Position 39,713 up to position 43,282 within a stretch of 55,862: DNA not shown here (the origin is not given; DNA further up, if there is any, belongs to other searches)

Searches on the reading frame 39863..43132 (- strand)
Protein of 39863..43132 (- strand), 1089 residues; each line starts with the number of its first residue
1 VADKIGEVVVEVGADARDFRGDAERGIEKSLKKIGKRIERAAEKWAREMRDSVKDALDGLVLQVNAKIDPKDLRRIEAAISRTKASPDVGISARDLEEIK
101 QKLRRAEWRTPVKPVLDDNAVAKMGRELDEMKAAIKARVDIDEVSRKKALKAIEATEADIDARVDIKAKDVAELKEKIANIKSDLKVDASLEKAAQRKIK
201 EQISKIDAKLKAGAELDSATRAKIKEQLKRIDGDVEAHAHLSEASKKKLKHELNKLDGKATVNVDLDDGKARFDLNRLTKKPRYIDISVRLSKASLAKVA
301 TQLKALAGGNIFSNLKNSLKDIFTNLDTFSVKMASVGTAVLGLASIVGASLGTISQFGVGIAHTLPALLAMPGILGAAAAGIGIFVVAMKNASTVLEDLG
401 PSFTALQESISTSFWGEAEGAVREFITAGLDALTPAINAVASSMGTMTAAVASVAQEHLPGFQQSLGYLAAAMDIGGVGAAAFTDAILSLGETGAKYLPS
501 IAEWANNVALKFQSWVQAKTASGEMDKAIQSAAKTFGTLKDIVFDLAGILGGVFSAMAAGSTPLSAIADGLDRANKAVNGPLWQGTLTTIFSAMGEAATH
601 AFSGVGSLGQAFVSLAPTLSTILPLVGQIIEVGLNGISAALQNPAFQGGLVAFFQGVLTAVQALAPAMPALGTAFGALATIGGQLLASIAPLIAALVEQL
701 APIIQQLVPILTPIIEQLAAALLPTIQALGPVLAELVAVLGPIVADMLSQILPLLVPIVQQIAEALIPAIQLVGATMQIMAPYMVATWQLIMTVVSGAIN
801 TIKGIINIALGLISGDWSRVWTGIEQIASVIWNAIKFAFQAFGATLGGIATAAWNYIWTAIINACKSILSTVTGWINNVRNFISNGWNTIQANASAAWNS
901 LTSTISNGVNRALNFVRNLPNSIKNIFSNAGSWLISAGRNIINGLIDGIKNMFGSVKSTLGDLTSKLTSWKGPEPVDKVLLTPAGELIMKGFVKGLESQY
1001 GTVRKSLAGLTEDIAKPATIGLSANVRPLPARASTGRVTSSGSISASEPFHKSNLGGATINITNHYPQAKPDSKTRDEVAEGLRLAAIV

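Call 12: search_protein_families(library=phrogs, proteins=[window:39863-43132:-], max_evalue=0.00001)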
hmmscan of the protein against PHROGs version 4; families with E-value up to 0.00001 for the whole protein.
window:39863-43132:- (1089 aa): 23 families
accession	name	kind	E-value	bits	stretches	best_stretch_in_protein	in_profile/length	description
phrog_305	-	tail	3.1e-124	417.7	2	601-1023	334-761/1001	tail length tape measure protein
phrog_58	-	tail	1e-64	220.7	1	169-1043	214-1026/1544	tail length tape measure protein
phrog_5493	-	tail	2.7e-36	126.3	1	315-1019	351-1032/1102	tail length tape measure protein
phrog_1204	-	tail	2e-29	103.2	2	122-880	325-1010/1483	tail protein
phrog_6090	-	tail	1.5e-26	93.4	1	479-1004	563-1076/1853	tail length tape measure protein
phrog_1272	-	tail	9.4e-21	74.3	1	482-927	542-877/1606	tail length tape measure protein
phrog_4197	-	tail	2.2e-20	73.1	3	728-1003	905-1121/1783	tail length tape measure protein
phrog_4200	-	tail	4.4e-20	72.8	2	818-1019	382-569/732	tail length tape measure protein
phrog_167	-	tail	1.6e-19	70.2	1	121-963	119-984/1555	tail length tape measure protein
phrog_17020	-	unknown function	7.5e-19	69.1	1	771-970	27-221/353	-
phrog_24198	-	unknown function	4.4e-16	60.2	1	751-1026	3-272/350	-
phrog_991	-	tail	7.9e-16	57.8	1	670-961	548-826/1966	tail length tape measure protein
phrog_1535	-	tail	1.8e-15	57.2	1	435-960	546-1040/1152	tail length tape measure protein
phrog_4070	-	tail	3.5e-14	52.9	1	760-967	132-361/989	tail length tape measure protein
phrog_6435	-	tail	4.9e-13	48.4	1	391-707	365-667/2090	tail length tape measure protein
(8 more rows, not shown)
